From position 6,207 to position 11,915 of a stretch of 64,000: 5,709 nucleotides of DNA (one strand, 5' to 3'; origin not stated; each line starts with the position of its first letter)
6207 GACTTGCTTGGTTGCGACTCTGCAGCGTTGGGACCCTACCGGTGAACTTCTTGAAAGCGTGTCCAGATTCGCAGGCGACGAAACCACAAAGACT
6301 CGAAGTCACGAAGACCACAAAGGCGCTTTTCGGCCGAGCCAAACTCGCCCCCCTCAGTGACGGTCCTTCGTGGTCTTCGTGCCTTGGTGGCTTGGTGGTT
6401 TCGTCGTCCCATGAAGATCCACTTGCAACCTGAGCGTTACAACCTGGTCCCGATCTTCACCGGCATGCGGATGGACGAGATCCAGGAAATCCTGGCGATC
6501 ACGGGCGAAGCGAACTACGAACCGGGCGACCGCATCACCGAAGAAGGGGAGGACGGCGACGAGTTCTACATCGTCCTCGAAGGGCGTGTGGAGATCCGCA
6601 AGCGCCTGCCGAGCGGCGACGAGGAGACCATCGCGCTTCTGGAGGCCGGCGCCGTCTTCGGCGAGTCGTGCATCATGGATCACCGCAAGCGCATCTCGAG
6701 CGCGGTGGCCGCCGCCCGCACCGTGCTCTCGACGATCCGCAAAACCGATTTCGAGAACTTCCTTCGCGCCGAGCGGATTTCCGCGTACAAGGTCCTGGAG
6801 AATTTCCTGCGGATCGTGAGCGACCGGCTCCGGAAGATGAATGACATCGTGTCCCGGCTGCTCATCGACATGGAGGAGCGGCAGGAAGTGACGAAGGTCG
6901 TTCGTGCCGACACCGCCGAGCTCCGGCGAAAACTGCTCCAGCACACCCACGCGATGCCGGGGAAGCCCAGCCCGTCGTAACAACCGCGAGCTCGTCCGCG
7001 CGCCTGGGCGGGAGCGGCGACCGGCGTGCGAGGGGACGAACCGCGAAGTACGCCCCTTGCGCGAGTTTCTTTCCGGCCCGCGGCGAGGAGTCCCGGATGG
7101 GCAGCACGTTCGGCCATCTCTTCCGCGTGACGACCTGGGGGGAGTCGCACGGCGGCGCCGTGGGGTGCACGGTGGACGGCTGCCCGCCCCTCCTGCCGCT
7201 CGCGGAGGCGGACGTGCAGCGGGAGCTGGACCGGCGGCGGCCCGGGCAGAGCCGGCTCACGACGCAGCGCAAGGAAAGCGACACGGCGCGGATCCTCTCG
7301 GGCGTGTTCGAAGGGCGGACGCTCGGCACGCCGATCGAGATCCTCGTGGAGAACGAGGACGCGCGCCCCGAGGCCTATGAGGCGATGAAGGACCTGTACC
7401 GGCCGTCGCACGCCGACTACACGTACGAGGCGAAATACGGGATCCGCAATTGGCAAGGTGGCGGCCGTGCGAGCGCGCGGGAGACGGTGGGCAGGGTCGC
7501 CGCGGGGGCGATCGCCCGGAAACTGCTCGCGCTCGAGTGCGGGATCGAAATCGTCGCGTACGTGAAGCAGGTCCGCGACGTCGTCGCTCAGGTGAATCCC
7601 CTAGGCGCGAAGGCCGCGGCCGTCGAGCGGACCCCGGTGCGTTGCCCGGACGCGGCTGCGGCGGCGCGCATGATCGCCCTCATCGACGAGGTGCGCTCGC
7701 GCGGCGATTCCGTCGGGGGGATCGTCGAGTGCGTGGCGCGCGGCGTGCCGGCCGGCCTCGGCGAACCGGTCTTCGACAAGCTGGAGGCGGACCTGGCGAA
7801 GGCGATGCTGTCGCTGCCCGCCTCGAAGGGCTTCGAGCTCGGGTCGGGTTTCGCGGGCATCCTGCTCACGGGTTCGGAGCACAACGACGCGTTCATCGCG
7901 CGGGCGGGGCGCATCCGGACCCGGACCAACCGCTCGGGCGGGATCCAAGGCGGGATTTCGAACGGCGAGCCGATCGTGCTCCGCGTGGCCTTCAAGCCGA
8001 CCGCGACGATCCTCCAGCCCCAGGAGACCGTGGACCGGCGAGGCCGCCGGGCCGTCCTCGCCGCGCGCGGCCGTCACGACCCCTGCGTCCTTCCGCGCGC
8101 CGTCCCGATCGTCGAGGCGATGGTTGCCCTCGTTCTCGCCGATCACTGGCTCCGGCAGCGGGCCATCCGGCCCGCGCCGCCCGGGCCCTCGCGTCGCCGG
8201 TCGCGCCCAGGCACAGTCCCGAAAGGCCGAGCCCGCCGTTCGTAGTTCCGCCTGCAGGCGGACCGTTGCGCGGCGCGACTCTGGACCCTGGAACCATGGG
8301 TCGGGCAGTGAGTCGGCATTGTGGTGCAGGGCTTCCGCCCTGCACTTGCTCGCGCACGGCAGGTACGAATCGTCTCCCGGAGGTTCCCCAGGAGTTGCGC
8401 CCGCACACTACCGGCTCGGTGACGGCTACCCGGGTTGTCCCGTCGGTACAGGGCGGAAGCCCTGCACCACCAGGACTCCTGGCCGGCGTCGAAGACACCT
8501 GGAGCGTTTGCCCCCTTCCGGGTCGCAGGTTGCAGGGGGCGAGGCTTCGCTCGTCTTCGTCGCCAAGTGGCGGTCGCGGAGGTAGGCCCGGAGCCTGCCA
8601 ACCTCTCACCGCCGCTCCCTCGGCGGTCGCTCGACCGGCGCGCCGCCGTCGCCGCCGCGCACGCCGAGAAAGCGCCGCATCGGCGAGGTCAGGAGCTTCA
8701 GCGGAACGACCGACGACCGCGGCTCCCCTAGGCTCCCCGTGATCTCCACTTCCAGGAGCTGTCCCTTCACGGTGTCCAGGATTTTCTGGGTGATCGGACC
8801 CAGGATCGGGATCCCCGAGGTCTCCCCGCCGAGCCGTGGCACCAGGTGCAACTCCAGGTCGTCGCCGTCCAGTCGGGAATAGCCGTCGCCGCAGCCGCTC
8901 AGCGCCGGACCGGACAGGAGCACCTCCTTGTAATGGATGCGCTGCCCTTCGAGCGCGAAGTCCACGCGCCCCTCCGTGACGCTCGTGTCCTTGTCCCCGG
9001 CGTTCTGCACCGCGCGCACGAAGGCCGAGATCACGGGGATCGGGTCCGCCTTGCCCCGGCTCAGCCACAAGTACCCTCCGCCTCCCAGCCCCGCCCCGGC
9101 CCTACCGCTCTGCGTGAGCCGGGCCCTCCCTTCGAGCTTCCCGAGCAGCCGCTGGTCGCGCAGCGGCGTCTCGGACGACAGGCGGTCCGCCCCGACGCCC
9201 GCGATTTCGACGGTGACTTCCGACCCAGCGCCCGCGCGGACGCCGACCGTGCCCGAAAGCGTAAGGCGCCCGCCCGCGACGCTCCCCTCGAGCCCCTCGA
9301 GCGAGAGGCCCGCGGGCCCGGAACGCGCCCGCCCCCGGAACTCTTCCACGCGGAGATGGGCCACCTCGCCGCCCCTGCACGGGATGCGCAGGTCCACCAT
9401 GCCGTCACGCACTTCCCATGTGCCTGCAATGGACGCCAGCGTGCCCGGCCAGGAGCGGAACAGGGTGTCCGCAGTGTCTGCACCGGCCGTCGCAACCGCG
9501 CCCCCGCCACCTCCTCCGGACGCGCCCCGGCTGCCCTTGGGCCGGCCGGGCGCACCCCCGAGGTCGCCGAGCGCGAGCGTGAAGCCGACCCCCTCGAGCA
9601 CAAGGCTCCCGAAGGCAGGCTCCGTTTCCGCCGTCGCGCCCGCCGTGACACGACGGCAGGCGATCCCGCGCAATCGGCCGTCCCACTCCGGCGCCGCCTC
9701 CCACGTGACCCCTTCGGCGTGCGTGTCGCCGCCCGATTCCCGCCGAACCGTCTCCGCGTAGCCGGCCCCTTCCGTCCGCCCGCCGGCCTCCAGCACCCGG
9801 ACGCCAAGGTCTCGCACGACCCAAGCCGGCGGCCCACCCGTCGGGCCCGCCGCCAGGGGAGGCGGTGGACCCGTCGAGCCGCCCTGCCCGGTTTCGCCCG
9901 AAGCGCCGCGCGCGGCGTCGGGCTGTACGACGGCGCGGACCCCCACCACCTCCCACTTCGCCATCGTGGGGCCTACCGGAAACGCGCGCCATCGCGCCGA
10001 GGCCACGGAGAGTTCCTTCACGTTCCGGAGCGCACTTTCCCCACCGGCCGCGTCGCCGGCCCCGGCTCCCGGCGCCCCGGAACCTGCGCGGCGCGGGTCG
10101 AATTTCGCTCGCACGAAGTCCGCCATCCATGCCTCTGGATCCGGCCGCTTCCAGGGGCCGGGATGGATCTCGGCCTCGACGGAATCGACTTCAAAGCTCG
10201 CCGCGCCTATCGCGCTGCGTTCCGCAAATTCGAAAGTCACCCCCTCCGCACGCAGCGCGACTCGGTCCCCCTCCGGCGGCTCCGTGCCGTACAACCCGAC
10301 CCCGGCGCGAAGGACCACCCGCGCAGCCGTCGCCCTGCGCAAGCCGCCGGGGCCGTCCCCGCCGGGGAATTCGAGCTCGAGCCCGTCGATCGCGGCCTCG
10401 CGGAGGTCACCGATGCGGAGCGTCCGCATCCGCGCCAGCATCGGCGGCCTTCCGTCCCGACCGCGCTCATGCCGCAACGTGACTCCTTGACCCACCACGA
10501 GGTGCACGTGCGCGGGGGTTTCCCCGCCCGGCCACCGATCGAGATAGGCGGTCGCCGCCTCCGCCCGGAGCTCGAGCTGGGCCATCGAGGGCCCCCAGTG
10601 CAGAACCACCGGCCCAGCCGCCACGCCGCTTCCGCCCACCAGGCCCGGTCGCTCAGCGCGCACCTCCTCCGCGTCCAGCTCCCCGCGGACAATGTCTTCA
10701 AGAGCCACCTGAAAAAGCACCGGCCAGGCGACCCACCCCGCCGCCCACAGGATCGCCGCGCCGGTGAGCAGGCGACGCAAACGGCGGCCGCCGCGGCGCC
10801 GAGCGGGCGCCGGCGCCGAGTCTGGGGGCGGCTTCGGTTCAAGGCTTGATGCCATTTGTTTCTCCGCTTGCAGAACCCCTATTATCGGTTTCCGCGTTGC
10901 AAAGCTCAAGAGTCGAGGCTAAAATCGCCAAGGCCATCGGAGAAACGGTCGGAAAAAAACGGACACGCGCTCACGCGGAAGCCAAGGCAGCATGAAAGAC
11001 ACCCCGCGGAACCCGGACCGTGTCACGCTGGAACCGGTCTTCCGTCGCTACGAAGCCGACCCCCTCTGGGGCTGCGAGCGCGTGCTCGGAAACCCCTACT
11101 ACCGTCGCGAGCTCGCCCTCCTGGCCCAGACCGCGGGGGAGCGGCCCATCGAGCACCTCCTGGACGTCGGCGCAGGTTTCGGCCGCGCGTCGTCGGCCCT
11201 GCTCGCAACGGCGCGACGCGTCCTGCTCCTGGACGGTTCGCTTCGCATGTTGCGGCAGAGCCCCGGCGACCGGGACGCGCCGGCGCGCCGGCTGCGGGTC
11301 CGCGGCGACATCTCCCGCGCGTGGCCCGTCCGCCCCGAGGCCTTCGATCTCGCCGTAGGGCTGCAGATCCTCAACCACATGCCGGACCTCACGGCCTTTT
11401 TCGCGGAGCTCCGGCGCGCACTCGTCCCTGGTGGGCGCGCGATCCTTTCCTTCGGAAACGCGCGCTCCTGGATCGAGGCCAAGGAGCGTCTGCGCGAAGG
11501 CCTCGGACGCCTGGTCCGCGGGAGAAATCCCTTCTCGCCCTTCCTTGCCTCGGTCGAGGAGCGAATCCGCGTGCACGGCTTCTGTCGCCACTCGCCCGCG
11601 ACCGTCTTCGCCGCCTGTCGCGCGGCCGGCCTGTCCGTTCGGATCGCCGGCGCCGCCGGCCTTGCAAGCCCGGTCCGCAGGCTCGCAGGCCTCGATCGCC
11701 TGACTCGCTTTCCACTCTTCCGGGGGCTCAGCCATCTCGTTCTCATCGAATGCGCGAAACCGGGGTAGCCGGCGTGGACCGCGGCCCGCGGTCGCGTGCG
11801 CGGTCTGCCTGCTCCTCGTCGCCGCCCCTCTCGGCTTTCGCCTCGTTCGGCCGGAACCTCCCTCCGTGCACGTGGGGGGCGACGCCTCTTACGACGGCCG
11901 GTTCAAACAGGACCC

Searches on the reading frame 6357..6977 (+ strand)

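Call 3: search_protein_families(library=pfam, proteins=[window:6357-6977:+], max_evalue=0.1)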
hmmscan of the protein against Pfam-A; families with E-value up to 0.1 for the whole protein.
window:6357-6977:+ (207 aa): 3 families
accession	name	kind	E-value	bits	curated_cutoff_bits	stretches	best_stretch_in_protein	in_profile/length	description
PF00027.35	cNMP_binding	-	8.8e-21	74.1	27.5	1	53-137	3-87/89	Cyclic nucleotide-binding domain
PF16566.10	CREPT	-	0.012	16.2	29.3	1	139-196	38-95/147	Cell-cycle alteration and expression-elevated protein in tumour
PF07883.17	Cupin_2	-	0.019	15.1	27.2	1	52-81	3-32/70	Cupin domain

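Call 4: search_protein_families(library=ncbifam, proteins=[window:6357-6977:+], max_evalue=0.1)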
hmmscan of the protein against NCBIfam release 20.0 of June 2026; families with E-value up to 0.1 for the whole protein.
window:6357-6977:+ (207 aa): 12 families
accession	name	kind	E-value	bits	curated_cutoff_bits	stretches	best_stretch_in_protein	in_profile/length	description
NF041163.2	encap_f2b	equivalog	7.2e-11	41.9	400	1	21-139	66-186/450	family 2B encapsulin nanocompartment shell protein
TIGR03896.1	cyc_nuc_ocin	subfamily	4.1e-10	39.5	161.05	1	55-170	14-133/317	bacteriocin-type transport-associated protein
NF058543.1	ActPatMycb56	equivalog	5.6e-08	32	460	1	33-159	3-123/317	acetyltransferase Pat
NF006901.0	PRK09392.1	equivalog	3.2e-07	29.9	211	1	31-162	12-142/236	transcriptional activator FtrB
NF008732.0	PRK11753.1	equivalog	7.1e-07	28.9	266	1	39-175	13-147/214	cAMP-activated global transcriptional regulator CRP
NF050815.1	TransActFtrBCaul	equivalog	2.3e-05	23.7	300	1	29-135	12-117/251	transcriptional activator FtrB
NF050806.1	TransRegFixKCaul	equivalog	0.00044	19.6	300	1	50-166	24-133/215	transcriptional regulator FixK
TIGR03697.1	NtcA_cyano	equivalog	0.00047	20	244.95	1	63-141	7-87/193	global nitrogen regulator NtcA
NF010499.0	PRK13918.1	equivalog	0.00054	19.5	274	1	51-159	14-125/205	CRP/FNR family transcriptional regulator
NF045989.1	TransRegFnrLRhodb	equivalog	0.027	13.7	300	1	39-148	26-132/245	transcriptional regulator FnrL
NF052518.1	TransRegLdrP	equivalog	0.039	14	300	1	60-125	10-74/195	transcriptional regulator LdrP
NF007707.0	PRK10402.1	subfamily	0.04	13.5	180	1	45-122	27-104/226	transcriptional regulator YeiL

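Call 14: search_protein_families(library=padloc, proteins=[window:6357-6977:+], max_evalue=0.01)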
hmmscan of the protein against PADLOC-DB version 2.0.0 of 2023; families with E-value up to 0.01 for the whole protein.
window:6357-6977:+ (207 aa): 4 families
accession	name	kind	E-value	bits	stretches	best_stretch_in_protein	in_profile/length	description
PDLC00734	PycC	-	1.9e-09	35.1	1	41-185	24-167/374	Pycsar cyclase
PDLC00731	Effector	-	5.5e-07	26.9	1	44-166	34-149/306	TIR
PDLC02371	PycTIR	-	5.7e-06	23.9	1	44-166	32-146/288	-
PDLC00732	Effector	-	1.8e-05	21.8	1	52-166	39-145/301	TIR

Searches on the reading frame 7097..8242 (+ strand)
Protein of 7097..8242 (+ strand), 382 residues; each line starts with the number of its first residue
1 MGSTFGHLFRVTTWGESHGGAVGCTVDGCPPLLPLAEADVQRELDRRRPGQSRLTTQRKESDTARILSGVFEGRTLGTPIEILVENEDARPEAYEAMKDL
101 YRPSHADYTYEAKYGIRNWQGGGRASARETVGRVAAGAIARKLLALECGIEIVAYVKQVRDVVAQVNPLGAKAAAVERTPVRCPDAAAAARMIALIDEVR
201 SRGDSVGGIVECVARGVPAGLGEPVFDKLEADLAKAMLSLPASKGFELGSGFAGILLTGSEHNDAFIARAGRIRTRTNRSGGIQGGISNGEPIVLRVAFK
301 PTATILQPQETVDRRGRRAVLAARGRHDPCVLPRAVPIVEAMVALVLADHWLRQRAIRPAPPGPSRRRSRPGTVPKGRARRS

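Call 3: search_protein_families(library=pfam, proteins=[window:7097-8242:+], max_evalue=0.1)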
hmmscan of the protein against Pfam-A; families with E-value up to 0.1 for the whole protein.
window:7097-8242:+ (382 aa): 2 families
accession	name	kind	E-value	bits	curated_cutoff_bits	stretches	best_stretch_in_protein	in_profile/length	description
PF01264.26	Chorismate_synt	-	1.1e-142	475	27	1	9-352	1-327/327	Chorismate synthase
PF20006.4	fvmYukDl_N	-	0.013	16.1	27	0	252-306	5-42/85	YukD-like N-terminal domain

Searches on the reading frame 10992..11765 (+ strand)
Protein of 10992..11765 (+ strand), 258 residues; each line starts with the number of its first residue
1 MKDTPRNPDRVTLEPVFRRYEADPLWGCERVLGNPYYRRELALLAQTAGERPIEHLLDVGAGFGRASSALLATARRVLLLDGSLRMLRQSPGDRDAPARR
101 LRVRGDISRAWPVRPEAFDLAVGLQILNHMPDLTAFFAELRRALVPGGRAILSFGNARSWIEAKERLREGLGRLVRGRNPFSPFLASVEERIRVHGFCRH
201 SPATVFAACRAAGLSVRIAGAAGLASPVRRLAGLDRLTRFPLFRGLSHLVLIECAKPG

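Call 46: search_protein_families(library=pfam, proteins=[window:10992-11765:+], max_evalue=0.001)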
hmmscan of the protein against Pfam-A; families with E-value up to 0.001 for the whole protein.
window:10992-11765:+ (258 aa): 5 families
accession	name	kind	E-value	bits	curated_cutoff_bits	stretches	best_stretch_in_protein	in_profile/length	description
PF08241.18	Methyltransf_11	-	5.9e-13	49.7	21.2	1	57-151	1-94/95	Methyltransferase domain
PF13649.12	Methyltransf_25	-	8.1e-11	42.9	27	1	57-148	2-97/97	Methyltransferase domain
PF08242.18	Methyltransf_12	-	1.4e-10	42.2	30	1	57-149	1-97/98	Methyltransferase domain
PF13489.12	Methyltransf_23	-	1.1e-07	32.2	27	1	38-170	10-132/164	Methyltransferase domain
PF13847.12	Methyltransf_31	-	3.8e-05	23.8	27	1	55-156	6-113/145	Methyltransferase domain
